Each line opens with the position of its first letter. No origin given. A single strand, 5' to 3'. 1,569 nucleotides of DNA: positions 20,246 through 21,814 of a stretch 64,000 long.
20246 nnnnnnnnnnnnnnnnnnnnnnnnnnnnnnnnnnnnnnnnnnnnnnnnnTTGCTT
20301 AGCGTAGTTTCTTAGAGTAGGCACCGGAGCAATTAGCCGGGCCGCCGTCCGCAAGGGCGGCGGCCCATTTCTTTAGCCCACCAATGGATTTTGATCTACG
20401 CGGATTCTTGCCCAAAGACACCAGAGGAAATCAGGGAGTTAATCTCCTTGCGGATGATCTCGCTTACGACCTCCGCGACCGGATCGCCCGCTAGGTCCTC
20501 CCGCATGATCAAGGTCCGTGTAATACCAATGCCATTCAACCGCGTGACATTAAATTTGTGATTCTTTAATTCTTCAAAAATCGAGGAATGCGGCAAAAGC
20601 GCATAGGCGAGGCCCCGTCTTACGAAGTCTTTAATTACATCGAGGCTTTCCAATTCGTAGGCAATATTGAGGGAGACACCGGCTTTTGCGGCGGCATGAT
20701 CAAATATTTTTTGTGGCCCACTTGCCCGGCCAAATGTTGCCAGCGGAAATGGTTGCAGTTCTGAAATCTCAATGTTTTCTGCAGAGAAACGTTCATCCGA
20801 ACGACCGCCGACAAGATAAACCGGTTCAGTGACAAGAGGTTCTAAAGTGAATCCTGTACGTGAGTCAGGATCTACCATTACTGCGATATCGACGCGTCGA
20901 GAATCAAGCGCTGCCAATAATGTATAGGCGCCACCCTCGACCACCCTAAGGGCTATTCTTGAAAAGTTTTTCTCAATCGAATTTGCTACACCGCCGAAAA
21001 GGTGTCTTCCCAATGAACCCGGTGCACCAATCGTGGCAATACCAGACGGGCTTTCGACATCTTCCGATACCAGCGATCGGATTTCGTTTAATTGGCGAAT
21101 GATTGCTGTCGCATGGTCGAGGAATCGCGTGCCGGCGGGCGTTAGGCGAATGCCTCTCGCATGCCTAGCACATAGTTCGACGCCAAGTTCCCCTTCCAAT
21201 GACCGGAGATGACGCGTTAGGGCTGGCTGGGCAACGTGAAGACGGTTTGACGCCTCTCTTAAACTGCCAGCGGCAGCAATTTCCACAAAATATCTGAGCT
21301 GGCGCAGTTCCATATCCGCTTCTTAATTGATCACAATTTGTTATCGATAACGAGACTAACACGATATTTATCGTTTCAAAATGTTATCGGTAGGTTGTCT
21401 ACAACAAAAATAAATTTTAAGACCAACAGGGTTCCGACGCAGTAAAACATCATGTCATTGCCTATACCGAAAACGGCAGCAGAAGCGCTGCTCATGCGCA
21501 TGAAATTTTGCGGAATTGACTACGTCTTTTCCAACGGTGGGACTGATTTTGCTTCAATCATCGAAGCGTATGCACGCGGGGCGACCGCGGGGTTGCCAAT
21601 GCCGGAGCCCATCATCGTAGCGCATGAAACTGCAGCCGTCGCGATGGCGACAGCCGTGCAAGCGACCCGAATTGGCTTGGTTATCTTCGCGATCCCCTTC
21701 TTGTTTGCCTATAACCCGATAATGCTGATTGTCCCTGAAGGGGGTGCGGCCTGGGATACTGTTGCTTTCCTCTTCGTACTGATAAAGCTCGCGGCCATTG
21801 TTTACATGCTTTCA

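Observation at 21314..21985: Chimeric ORF next to a LysR regulator: a TPP-enzyme N-terminus joined to a transporter C-terminus, consistent with a deletion scar.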

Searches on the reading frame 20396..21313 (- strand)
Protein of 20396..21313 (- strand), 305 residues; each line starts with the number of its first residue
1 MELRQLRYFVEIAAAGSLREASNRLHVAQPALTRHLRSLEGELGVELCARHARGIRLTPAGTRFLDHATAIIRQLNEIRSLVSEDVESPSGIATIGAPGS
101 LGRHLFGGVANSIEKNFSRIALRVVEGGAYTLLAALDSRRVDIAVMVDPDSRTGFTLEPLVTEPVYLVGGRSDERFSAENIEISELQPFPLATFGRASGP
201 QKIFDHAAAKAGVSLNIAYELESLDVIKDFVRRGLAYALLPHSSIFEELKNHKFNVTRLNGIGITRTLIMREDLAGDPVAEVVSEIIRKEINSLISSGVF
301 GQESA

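Call 3: search_protein_families(library=pfam, proteins=[window:20396-21313:-], max_evalue=1)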
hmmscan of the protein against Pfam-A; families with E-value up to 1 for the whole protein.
window:20396-21313:- (305 aa): 5 families
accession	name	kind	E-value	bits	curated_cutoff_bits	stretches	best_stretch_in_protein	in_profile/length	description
PF03466.25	LysR_substrate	-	1.4e-28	100.1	28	1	88-289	3-206/209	LysR substrate binding domain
PF00126.33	HTH_1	-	3.2e-20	72.3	26.6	1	3-61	1-59/60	Bacterial regulatory helix-turn-helix protein, lysR family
PF25213.1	HVO_A0261_N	-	0.07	13.5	35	1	20-76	29-82/86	HVO_A0261 N-terminal domain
PF13556.12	HTH_30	-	0.13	12.6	27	1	13-47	10-44/59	PucR C-terminal helix-turn-helix domain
PF01022.26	HTH_5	-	0.19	12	22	1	22-41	22-41/47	Bacterial regulatory protein, arsR family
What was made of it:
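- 20396..21313 (-): Intact LysR-type transcriptional regulator (305 aa), divergent from the remnant operon. Pfam HTH_1 (E=3e-20) and LysR_substrate (E=1e-28) both match over their full length (call 3).
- Checked: The divergent LysR gene 20396..21313 (-) is full length with both domains (call 3).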

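Call 15: find_related_loci(query=window:20396-21313:-, collection=genome_contigs, flank=10000)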
Query window:20396-21313:- (305 aa) in genome_contigs; peptide patterns used: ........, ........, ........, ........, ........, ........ (x = any residue, [..] = any of these).
279 stretches matched a pattern; 8 encode a relative of the query (tblastn E <= 1e-3); 8 distinct loci.
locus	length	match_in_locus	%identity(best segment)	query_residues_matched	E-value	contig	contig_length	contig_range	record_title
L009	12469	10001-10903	72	1-301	5e-147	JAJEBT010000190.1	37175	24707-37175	MAG: Alphaproteobacteria bacterium isolate jk18x9bins.50 k141_340930, whole genome shotgun sequence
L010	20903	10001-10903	72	1-301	1e-145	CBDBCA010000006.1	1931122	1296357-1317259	MAG: Alphaproteobacteria bacterium isolate 48c0c1bc-ee5b-4fda-b559-4fcb29a961b4 genome assembly, contig: contig_6, whole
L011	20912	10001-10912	70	1-304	1e-142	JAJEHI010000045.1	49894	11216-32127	MAG: Defluviicoccus sp. isolate p16x60bins.37 k141_602215, whole genome shotgun sequence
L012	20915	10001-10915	70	1-305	3e-142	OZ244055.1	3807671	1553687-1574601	MAG: Alphaproteobacteria bacterium isolate 704cdb66-9897-4ec8-b8cd-f14a69034c9a genome assembly, chromosome: 1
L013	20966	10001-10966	30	1-304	1e-39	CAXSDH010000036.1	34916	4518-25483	MAG: uncultured Acetobacteraceae bacterium isolate private_X16_metawrap_bin.6 genome assembly, contig: private_X16_metaw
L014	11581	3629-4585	29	1-304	2e-36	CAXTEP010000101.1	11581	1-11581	MAG TPA_asm: uncultured Lichenihabitans sp. isolate private_GTX0163_metawrap_bin.18 genome assembly, contig: private_GTX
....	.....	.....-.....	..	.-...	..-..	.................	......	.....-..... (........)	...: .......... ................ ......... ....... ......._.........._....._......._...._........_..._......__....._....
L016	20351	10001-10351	30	106-209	2e-6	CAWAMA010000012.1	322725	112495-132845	MAG: uncultured proteobacterium isolate MFD01872.bin.2.240 genome assembly, contig: contig_53671, whole genome shotgun s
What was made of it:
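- Tried and rejected: The genome scan did not contain this species (call 15).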

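Call 23: search_solved_structures(query=L010:8165-9856:-, max_evalue=0.00001)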
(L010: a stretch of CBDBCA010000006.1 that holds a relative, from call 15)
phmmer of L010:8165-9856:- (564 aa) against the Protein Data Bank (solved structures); distinct sequences matched with E-value up to 0.00001: 122 (the best 60 are shown).
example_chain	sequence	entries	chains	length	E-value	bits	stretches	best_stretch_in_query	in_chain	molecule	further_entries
4q9d_A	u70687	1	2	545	2.3e-25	92.6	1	54-512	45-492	Benzoylformate decarboxylase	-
7pt3_A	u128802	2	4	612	6.5e-23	84.5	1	4-546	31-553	2-hydroxyacyl-CoA lyase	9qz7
7pt2_A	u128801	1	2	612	7.8e-23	84.3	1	4-546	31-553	2-hydroxyacyl-CoA lyase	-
7pt1_A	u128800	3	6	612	8.4e-23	84.2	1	4-546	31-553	2-hydroxyacyl-CoA lyase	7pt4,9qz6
9qz5_A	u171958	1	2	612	9.2e-23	84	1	4-546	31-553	2-hydroxyacyl-CoA lyase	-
9qz4_A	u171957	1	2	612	1.2e-22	83.6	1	4-546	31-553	2-hydroxyacyl-CoA lyase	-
4k9q_A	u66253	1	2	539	3.9e-22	82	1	54-459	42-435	Benzoylformate Decarboxylase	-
8xbq_A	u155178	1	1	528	1e-21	80.5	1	18-493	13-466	Benzoylformate decarboxylase-K2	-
8xbo_A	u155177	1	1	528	1.8e-21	79.8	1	18-492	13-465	Benzoylformate decarboxylase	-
6m2z_A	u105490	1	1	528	2.6e-21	79.3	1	18-490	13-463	Benzoylformate decarboxylase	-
8xbr_A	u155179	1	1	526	4e-21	78.6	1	18-492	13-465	Benzoylformate decarboxylase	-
6a50_A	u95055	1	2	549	4e-21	78.6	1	17-490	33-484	benzoylformate decarboxylases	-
4mpj_A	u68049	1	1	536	1.2e-20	77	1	17-492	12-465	Benzoylformate decarboxylase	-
4jud_X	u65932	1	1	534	1.3e-20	76.9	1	17-492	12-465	Benzoylformate decarboxylase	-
7orx_AAA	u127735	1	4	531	1.4e-20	76.9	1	10-500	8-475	Probable benzoylformate decarboxylase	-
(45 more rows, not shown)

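Call 25: search_protein_families(library=ncbifam, proteins=[L010:8165-9856:-, L010:7061-8071:-, L010:4985-6937:-, L010:1993-4053:+, L010:2827-4053:-, L010:11040-11873:+], max_evalue=0.00001)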
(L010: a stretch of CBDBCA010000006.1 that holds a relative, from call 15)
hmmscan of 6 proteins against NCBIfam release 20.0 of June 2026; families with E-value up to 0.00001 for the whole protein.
L010:8165-9856:- (564 aa): 49 families (the best 25 are shown)
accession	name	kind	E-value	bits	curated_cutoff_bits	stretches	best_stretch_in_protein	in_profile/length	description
NF006203.0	PRK08327.1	equivalog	3.6e-191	636.6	456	1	7-563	9-569/571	thiamine pyrophosphate-requiring protein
NF006122.0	PRK08266.1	subfamily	1.4e-48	165.7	571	1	7-546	4-512/543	hypothetical protein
NF006052.0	PRK08199.1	subfamily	3e-44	151.3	539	1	7-562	8-537/559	thiamine pyrophosphate protein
NF005485.1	PRK07092.1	equivalog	5.2e-39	134.4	493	1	14-562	8-518/523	benzoylformate decarboxylase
NF058623.1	HdaclCoAlyACT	equivalog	5.6e-34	117.7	600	1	8-547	11-530/575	2-hydroxyacyl-CoA lyase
NF004516.0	PRK05858.1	equivalog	3.9e-32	111.5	587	1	9-498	13-483/548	acetolactate synthase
TIGR00118.1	acolac_lg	equivalog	4.8e-31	107.9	538.35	1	8-563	2-535/557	biosynthetic-type acetolactate synthase large subunit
NF005712.0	PRK07524.1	subfamily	1.6e-29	102.8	500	1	8-561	4-528/536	5-guanidino-2-oxopentanoate decarboxylase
NF005713.0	PRK07525.1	subfamily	2.2e-26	92.4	620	2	8-255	7-234/592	sulfoacetaldehyde acetyltransferase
NF006319.0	PRK08527.1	equivalog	1.6e-24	86.3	905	2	54-269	46-252/565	acetolactate synthase large subunit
NF005760.0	PRK07586.1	equivalog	2.8e-24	86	363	2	8-230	2-206/514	acetolactate synthase large subunit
NF006187.0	PRK08322.1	equivalog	3e-23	82.1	509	1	8-484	3-463/548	acetolactate synthase large subunit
NF005228.0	PRK06725.1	equivalog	9e-23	80.3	991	1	8-254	17-248/571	acetolactate synthase large subunit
NF005651.0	PRK07418.1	subfamily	1.6e-22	79.5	942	1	7-254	19-257/617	acetolactate synthase large subunit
TIGR03457.1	sulphoacet_xsc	equivalog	4.2e-22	78.2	676.4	2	8-256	3-231/579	sulfoacetaldehyde acetyltransferase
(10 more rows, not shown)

L010:7061-8071:- (337 aa): 1 family
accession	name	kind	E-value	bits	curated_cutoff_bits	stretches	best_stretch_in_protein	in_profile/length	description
TIGR02122.1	TRAP_TAXI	subfamily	3.4e-39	134.6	84.35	1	1-327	1-320/320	TAXI family TRAP transporter solute-binding subunit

L010:4985-6937:- (651 aa): 2 families
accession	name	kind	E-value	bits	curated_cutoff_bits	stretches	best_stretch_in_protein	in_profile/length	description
TIGR02123.1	TRAP_fused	subfamily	2.6e-132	442.6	320.65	1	55-641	31-610/615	TRAP transporter fused permease subunit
TIGR00786.1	dctM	subfamily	1.9e-23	82.9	268.45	1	200-540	45-379/405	TRAP transporter large permease subunit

L010:1993-4053:+ (687 aa): 0 families

L010:2827-4053:- (409 aa): 0 families

L010:11040-11873:+ (278 aa): 0 families
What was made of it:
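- On NF006203 / PRK08327 ThDP-requiring protein: The orthologue in L010 scores 636.6 bits (call 25).
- On TIGR02123 TRAP fused permease: L010's permease scores 442.6 bits (call 25).
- Closest known: NF006203 / PRK08327 thiamine pyrophosphate-requiring proteins. Same: The orthologue in L010 is a full member at 636.6 bits against a cutoff of 456, and its nearest solved structures are benzoylformate decarboxylases and 2-hydroxyacyl-CoA lyase (calls 23, 25).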

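Call 26: list_cluster_members(proteins=[P0001, window:20396-21310:-])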
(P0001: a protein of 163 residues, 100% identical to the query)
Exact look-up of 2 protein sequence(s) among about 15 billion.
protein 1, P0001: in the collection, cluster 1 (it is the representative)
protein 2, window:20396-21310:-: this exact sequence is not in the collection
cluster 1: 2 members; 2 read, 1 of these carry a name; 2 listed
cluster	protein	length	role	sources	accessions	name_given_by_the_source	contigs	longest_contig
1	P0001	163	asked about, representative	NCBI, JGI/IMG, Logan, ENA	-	-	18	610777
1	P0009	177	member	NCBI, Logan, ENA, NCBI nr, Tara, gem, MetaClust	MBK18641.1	MAG: hypothetical protein CMM52_07375 [Rhodospirillaceae bacterium] | hypothetical protein [Rhodospirillaceae bacterium] | strand:- start:16154 stop:16687 length:534 start_codon:yes stop_codon:yes ...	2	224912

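Call 39: search_protein_families(library=pfam, proteins=[L010:2827-4053:-, L010:4056-4538:-, L010:11040-11873:+, L010:11695-13605:+, L012:10001-10915:+], max_evalue=0.001)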
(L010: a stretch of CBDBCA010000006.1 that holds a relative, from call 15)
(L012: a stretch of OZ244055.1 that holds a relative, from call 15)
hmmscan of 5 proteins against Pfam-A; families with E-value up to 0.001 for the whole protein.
L010:2827-4053:- (409 aa): 0 families

L010:4056-4538:- (161 aa): 0 families

L010:11040-11873:+ (278 aa): 0 families

L010:11695-13605:+ (637 aa): 0 families

L012:10001-10915:+ (305 aa): 2 families
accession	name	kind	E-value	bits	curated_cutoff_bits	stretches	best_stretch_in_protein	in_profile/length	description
PF03466.25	LysR_substrate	-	1.1e-27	97.3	28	1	88-270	3-185/209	LysR substrate binding domain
PF00126.33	HTH_1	-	2.3e-21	75.9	26.6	1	3-61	1-59/60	Bacterial regulatory helix-turn-helix protein, lysR family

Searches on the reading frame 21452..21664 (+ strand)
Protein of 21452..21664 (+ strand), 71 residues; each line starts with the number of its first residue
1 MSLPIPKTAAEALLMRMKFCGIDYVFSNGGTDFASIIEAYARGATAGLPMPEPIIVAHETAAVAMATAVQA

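Call 3: search_protein_families(library=pfam, proteins=[window:21452-21664:+], max_evalue=1)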
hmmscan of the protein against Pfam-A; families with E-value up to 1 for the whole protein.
window:21452-21664:+ (71 aa): 1 family
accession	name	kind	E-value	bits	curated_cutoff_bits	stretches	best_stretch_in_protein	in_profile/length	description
PF02776.23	TPP_enzyme_N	-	2.5e-05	24.5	26.8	1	8-69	2-58/119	Thiamine pyrophosphate enzyme, N-terminal TPP binding domain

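Call 4: search_protein_families(library=ncbifam, proteins=[window:21452-21664:+], max_evalue=1)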
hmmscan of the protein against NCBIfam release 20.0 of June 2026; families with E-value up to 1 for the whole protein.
window:21452-21664:+ (71 aa): 3 families
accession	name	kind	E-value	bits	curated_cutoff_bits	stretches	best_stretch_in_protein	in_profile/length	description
NF006203.0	PRK08327.1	equivalog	1e-18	67.2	456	1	7-67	9-69/571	thiamine pyrophosphate-requiring protein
NF005364.0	PRK06882.1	equivalog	0.034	12.5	1083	1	9-67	6-59/574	acetolactate synthase 3 large subunit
NF006378.0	PRK08617.1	equivalog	0.056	11.8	510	1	7-69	8-64/556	acetolactate synthase AlsS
